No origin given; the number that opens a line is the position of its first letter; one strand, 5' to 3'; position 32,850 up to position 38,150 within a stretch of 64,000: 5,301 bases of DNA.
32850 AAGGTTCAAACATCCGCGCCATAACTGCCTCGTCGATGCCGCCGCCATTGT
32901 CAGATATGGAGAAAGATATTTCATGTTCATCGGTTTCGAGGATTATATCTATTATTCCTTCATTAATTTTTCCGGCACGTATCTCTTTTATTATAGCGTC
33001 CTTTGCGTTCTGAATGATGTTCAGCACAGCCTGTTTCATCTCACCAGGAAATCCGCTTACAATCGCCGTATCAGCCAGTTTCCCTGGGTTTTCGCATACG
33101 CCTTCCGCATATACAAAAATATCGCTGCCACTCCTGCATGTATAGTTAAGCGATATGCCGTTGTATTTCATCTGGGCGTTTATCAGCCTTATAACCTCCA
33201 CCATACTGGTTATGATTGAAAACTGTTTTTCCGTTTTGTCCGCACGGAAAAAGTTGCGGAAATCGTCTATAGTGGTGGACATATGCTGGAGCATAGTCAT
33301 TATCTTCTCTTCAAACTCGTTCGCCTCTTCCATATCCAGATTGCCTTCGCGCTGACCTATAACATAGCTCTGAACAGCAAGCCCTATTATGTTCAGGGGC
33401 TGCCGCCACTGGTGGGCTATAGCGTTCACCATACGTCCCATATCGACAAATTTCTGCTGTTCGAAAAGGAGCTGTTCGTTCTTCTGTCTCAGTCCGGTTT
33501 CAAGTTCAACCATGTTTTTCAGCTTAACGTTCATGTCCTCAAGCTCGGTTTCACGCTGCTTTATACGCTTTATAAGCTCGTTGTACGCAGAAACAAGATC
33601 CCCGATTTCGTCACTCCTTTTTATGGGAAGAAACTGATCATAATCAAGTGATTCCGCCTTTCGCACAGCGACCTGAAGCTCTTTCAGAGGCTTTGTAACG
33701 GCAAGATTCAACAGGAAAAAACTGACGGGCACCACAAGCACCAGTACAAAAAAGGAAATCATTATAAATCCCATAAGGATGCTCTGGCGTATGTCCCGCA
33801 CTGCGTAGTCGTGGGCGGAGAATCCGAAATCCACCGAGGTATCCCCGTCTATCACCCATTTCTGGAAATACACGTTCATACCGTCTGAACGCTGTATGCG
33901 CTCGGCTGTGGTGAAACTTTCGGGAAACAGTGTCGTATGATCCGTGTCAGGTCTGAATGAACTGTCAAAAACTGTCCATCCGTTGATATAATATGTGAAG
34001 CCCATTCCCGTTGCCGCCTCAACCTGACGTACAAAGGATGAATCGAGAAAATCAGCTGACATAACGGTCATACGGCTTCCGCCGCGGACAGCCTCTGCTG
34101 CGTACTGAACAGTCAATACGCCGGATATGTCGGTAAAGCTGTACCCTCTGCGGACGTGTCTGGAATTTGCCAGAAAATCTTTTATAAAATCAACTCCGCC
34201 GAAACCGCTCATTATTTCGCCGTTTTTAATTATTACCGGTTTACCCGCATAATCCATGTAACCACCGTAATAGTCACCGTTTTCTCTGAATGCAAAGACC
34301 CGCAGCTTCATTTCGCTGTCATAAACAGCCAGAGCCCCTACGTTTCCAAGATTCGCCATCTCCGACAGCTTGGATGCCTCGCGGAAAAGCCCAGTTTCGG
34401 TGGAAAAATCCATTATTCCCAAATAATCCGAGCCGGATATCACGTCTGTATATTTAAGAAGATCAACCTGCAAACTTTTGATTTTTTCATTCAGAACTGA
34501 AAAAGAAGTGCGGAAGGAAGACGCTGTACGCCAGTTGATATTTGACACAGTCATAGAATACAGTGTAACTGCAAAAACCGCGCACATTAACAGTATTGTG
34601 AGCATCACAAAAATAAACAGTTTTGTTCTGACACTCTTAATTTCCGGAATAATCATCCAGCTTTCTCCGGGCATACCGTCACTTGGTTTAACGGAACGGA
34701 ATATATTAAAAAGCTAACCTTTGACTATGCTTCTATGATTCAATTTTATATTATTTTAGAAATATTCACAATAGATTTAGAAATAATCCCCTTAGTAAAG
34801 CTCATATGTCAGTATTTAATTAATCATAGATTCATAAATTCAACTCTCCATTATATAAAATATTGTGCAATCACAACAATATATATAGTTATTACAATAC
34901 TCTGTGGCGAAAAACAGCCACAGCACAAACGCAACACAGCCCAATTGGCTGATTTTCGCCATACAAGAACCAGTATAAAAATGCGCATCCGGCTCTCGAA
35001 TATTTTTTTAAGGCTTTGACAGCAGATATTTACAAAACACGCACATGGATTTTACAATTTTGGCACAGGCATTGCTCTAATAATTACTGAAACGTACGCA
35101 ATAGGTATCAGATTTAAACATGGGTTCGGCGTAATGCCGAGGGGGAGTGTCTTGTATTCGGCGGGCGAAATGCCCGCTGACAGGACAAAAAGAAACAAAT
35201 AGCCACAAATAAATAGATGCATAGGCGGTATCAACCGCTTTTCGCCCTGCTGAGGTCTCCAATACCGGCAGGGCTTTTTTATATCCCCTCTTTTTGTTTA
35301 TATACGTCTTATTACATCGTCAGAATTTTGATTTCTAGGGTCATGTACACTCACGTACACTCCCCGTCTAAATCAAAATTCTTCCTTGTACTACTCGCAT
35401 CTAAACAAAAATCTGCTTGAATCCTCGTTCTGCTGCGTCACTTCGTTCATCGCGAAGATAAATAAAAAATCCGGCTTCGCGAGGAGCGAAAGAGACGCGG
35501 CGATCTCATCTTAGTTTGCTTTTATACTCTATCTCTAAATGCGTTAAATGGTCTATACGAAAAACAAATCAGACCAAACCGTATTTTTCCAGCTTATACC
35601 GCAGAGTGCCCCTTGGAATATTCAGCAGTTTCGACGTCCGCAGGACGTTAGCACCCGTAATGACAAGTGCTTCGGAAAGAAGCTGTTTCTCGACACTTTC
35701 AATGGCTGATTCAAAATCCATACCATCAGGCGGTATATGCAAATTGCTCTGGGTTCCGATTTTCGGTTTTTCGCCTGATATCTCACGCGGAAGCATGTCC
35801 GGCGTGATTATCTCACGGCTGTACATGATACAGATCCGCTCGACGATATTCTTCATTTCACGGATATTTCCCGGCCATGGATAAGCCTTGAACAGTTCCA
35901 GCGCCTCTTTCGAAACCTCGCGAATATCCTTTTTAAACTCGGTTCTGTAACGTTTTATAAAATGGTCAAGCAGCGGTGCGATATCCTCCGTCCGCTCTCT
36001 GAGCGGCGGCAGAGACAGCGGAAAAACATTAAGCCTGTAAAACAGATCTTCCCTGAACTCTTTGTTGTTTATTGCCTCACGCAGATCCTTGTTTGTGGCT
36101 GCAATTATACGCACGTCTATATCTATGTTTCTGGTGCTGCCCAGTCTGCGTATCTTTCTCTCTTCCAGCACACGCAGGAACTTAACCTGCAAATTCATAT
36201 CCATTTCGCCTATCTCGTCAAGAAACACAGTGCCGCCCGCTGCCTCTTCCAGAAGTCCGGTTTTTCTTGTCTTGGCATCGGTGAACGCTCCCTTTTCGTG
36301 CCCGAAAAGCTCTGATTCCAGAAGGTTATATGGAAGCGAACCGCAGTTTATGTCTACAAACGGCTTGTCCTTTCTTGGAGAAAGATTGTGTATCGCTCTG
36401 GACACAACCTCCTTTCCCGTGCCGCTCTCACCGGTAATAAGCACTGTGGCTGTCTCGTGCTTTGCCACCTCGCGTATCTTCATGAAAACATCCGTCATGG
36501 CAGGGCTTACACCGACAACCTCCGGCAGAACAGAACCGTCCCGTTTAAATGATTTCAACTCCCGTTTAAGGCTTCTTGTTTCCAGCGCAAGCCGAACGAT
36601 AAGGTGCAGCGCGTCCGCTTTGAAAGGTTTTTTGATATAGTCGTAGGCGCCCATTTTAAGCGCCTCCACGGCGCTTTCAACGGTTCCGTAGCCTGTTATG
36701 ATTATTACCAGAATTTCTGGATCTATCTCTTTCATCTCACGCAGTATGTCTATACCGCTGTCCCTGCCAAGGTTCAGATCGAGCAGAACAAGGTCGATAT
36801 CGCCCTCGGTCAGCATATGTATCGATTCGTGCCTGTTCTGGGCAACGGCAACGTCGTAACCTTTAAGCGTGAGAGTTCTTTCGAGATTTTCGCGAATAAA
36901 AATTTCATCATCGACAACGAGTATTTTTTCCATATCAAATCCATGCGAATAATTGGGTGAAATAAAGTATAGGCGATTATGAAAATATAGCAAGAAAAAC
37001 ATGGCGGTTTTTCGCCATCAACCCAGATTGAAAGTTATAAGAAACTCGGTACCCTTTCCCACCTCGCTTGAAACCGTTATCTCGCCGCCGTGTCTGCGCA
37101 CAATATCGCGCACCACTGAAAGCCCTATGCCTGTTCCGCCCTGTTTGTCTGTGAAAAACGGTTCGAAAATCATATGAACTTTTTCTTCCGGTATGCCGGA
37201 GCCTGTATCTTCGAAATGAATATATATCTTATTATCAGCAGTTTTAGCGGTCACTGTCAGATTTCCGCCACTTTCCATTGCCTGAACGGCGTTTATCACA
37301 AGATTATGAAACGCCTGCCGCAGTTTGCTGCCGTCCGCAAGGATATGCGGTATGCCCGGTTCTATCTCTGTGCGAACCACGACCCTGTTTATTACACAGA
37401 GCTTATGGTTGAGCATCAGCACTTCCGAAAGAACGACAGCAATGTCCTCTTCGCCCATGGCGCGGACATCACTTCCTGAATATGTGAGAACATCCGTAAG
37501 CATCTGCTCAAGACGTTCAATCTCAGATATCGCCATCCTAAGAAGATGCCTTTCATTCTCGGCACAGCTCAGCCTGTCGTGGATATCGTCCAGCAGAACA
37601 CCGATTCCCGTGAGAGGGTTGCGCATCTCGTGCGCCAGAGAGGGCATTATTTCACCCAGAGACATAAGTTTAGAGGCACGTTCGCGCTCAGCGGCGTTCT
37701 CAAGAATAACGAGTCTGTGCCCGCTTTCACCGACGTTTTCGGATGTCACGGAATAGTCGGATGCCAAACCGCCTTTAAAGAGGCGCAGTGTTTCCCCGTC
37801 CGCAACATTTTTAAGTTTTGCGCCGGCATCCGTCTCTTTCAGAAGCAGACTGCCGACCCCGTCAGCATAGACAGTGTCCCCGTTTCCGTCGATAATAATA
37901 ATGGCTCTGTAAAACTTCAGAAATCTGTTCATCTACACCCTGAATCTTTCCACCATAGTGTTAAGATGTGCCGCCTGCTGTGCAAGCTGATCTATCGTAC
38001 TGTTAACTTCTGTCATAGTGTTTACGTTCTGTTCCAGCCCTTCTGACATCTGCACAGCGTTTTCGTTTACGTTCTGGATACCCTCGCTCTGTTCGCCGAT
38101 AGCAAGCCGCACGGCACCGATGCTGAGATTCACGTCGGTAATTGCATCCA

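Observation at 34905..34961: Three copies of a 16-bp dyad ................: a UAS-like pair upstream of the sigma-54 promoter and one at the kinase/activator junction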

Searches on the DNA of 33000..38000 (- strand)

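Call 4: search_rna_families(source=window, start=33000, end=38000, threshold=evalue, max_evalue=1, show_alignments=2)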
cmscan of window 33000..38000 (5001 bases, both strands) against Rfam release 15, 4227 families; matches with E-value up to 1: 0.
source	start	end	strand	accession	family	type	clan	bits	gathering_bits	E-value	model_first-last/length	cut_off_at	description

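Call 49: search_rna_families(sources=[L161, L163, L164], threshold=gathering)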
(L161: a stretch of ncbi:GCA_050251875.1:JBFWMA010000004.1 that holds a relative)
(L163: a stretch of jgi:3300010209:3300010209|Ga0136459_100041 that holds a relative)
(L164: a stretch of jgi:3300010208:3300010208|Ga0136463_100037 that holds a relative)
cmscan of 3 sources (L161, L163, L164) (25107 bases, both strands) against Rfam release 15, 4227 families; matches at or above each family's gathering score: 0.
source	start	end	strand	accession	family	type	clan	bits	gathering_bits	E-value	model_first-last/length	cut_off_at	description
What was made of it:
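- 35087..35280 (+): Small RNA of about 194 nt. It has an A-rich single-stranded linker, the invariant motif AGAUGCAUA (35215-35223), a penultimate hairpin and an intrinsic terminator (35244-35280). There is no Rfam match (calls 4, 49).
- On Any described RNA family (Rfam 15) for the downstream sRNA: There are no matches at E <= 1 in window 33000-38000, and none at gathering score in L161, L163 or L164 (calls 4, 49).
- Closest known: CbrA/CbrB - CrcZ. Different: There is no sequence or Rfam relationship (calls 4, 49).
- Tried and rejected: The sRNA region and three orthologous loci gave no match (calls 4, 49).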

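Call 52: build_rna_model(alignment_id=A3)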
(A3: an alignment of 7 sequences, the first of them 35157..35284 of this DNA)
Model R1 built from alignment A3 (7 sequences, 138 columns); structure: RNAalifold consensus.
model positions 128; base pairs 22; branch points 2; effective number of sequences 1.94; information 0.59 bits per position. Calibrated on 0.2 Mb of random sequence (short: E-values are rough).
structure used (alignment columns):
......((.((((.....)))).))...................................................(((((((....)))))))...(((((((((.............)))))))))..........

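Call 53: search_with_rna_model(model_id=R1, source=window, max_evalue=1)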
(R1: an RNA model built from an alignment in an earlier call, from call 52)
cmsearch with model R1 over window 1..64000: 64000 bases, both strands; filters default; matches with E-value up to 1: 1.
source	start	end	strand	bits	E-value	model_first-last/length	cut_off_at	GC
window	35158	35283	+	128.2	2.7e-24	1-128/128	no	0.48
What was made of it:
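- Closest known: LuxO - Qrr sRNAs. Different: Only one sRNA copy exists in this window (call 53).
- Tried and rejected: None were found in the window (call 53).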

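Call 54: search_with_rna_model(model_id=R1, sources=[L003, L005, L006, L009, L010, L011, L012, L013, L014, L015, L016, L017, L018, L019, L021, L022, L023, L024, L026, L027, L028, L030, L031, L032, L033, L034, L036, L037, L038, L039, L040, L041, L042, L043, L044, L045, L046, L073, L084, L085, L089, L092, L094, L096, L097, L099, L101, L102, L104, L105, L165, L161, L162, L163, L164, L001, L002], max_evalue=1)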
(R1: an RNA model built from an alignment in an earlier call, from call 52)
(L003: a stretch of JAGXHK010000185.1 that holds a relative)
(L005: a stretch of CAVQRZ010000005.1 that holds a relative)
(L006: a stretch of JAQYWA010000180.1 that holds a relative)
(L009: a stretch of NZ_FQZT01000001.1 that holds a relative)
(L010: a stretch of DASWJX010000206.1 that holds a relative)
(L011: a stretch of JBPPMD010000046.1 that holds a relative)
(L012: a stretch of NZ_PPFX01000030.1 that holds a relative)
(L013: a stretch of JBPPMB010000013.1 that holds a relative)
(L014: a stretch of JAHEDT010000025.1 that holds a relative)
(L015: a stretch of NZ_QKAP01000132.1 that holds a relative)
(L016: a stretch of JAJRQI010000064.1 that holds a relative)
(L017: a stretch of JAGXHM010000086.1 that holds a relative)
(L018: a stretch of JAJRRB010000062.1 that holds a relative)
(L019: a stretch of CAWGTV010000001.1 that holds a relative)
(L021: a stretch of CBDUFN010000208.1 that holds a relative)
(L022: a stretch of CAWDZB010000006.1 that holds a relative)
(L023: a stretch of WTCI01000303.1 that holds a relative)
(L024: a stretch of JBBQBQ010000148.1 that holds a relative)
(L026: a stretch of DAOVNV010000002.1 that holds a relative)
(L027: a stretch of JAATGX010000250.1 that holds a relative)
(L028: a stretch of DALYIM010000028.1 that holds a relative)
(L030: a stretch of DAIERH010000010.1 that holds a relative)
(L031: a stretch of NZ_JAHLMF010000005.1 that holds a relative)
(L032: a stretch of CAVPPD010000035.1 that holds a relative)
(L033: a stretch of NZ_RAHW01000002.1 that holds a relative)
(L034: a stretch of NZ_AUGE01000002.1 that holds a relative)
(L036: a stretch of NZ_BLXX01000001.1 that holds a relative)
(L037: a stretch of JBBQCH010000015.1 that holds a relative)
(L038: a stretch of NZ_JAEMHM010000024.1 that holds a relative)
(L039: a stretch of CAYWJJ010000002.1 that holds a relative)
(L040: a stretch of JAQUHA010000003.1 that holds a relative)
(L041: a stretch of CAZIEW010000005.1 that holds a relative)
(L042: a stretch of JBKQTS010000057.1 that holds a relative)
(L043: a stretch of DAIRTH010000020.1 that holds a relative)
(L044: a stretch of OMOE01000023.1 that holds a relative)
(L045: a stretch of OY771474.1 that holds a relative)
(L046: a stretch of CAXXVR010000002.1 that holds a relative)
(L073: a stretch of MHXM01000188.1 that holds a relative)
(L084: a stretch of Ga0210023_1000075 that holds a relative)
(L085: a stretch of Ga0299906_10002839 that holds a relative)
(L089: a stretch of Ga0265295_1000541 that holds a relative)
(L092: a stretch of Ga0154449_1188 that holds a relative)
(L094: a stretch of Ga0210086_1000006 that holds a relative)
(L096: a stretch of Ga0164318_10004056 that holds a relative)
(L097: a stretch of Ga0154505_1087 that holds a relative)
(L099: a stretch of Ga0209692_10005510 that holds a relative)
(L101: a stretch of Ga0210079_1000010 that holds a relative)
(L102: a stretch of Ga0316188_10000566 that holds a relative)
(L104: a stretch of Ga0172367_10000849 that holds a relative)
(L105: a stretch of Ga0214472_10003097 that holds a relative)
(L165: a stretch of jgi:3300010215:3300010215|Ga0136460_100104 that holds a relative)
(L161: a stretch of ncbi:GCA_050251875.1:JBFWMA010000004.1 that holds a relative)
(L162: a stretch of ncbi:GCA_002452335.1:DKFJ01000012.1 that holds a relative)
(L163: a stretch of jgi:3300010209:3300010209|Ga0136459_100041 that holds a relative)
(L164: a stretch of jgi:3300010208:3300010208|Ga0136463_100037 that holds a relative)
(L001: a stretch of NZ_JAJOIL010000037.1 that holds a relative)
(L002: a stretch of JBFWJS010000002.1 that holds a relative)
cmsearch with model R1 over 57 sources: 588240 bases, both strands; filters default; matches with E-value up to 1: 8.
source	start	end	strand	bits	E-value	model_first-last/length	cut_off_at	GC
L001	7596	7722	-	128.7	1.9e-23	1-128/128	no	0.51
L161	5133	5260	+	122.2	3.9e-22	1-128/128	no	0.48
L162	5133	5257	+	117.4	3.7e-21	1-128/128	no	0.48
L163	5124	5249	+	117.1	4.4e-21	1-128/128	no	0.43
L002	7628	7755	+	107.4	3.9e-19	1-128/128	no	0.44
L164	5128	5254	+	106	7.5e-19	1-128/128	no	0.42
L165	6909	7009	+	32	0.00076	1-128/128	no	0.41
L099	4454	4541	+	16.7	0.97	1-128/128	no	0.4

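Call 55: search_with_rna_model(model_id=R1, source=L165, max_evalue=1, show_alignments=1, filters=off)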
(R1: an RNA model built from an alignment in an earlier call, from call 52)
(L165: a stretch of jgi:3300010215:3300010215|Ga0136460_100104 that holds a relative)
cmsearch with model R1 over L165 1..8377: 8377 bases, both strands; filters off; matches with E-value up to 1: 1.
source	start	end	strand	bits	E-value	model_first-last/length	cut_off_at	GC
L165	6909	7009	+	32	1.1e-05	1-128/128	no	0.41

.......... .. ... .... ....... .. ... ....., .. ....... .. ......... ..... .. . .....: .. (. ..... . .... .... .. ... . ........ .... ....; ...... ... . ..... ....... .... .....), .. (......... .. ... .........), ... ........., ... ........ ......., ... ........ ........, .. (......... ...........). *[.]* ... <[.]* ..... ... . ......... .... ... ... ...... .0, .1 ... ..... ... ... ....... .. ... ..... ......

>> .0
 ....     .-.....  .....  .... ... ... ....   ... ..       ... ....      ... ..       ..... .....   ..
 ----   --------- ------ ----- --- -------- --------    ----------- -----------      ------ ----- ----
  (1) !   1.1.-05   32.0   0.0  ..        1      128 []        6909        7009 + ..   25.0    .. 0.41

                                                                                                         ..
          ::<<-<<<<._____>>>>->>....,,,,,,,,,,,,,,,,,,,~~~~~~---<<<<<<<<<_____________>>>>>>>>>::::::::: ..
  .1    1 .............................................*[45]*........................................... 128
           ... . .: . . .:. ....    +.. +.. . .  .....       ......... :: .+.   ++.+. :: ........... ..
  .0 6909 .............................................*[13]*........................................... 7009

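Call 64: search_rna_families(sources=[L089, L097, L083, L094, L032, L018], threshold=gathering)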
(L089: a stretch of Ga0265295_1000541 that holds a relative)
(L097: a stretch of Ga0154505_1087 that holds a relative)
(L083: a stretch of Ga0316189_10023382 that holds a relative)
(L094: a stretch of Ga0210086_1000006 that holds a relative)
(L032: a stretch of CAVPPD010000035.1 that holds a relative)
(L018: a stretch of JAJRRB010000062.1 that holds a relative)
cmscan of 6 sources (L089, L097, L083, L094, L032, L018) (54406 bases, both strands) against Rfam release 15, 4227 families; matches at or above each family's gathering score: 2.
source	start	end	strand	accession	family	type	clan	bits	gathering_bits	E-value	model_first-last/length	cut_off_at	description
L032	7559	7649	+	RF03167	c-di-GMP-I-GGC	Cis-reg; riboswitch;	CL00126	67.4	59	7.6e-14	1-80/80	no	c-di-GMP-I-GGC riboswitch aptamer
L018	7497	7588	+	RF03167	c-di-GMP-I-GGC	Cis-reg; riboswitch;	CL00126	62.4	59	2.1e-12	1-80/80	no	c-di-GMP-I-GGC riboswitch aptamer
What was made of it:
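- Tried and rejected: The second sRNA type in Desulfuromonadales also gave none; only c-di-GMP riboswitches were found (call 64).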

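Call 79: search_with_rna_model(model_id=R1, sources=[L166, L167, L168, L169], max_evalue=0.1)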
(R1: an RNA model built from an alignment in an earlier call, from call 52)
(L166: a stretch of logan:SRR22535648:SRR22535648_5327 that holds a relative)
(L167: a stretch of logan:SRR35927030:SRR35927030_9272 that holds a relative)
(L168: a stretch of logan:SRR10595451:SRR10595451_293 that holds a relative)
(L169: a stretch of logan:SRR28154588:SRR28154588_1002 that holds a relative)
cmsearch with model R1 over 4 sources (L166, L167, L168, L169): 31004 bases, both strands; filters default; matches with E-value up to 0.1: 3.
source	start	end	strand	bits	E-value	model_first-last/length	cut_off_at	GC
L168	5153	5277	+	104.8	7.1e-20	1-128/128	no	0.45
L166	5128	5252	+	89.1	1.1e-16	1-128/128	no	0.46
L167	5152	5266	+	69.2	1.2e-12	1-128/128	no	0.46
